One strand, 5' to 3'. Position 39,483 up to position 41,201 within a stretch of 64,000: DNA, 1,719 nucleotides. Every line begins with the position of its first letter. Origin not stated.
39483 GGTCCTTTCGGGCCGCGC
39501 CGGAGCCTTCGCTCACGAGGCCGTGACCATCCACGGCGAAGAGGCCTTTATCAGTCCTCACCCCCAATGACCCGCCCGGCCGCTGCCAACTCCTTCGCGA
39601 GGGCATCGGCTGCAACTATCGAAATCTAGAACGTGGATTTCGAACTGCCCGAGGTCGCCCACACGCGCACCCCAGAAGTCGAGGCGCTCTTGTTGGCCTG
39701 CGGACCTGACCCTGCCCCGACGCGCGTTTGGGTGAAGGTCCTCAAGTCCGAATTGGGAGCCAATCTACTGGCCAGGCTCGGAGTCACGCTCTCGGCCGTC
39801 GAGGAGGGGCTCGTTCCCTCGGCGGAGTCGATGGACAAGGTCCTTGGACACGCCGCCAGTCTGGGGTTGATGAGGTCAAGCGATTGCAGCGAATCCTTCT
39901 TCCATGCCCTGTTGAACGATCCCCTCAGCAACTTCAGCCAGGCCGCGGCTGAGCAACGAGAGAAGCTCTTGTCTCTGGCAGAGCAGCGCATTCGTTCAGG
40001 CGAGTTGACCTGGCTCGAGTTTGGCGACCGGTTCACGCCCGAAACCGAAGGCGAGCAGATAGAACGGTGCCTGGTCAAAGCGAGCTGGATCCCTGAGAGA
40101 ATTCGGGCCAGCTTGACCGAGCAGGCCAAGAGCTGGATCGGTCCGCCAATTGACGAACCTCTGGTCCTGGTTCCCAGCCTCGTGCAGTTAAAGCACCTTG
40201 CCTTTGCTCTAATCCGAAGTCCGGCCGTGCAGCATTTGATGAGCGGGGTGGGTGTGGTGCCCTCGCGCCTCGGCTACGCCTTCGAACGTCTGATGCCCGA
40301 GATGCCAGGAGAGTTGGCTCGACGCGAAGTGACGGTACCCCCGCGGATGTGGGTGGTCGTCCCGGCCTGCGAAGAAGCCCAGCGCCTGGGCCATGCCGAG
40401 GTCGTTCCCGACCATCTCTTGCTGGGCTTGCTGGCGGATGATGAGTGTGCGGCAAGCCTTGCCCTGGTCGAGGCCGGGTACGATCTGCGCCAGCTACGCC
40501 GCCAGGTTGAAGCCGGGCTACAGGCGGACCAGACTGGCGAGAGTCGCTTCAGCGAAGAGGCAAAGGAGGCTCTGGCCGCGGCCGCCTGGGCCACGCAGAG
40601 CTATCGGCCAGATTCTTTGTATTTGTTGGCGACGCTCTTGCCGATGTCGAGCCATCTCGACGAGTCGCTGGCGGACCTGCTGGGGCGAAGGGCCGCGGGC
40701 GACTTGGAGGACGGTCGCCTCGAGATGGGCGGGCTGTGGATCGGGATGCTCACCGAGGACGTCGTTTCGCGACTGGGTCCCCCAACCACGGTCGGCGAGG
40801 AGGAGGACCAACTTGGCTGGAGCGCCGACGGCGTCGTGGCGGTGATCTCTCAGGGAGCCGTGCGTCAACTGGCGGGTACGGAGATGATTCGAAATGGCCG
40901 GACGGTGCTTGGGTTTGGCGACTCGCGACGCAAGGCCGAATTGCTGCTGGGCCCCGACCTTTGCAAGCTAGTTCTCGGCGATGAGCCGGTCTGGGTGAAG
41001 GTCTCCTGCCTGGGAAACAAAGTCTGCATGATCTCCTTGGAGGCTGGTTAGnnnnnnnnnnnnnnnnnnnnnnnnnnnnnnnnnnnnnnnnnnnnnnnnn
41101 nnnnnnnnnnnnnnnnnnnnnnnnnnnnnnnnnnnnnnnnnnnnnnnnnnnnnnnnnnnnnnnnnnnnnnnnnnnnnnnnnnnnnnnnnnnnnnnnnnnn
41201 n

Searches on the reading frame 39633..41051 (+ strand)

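Call 6: search_protein_families(library=pfam, proteins=[window:39633-41051:+], max_evalue=0.001)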
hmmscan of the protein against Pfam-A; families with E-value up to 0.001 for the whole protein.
window:39633-41051:+ (472 aa): 1 family
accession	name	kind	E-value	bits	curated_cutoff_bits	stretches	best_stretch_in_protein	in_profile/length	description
PF02861.25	Clp_N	-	4.9e-10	39.9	20.7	1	247-294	3-50/53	Clp amino terminal domain, pathogenicity island component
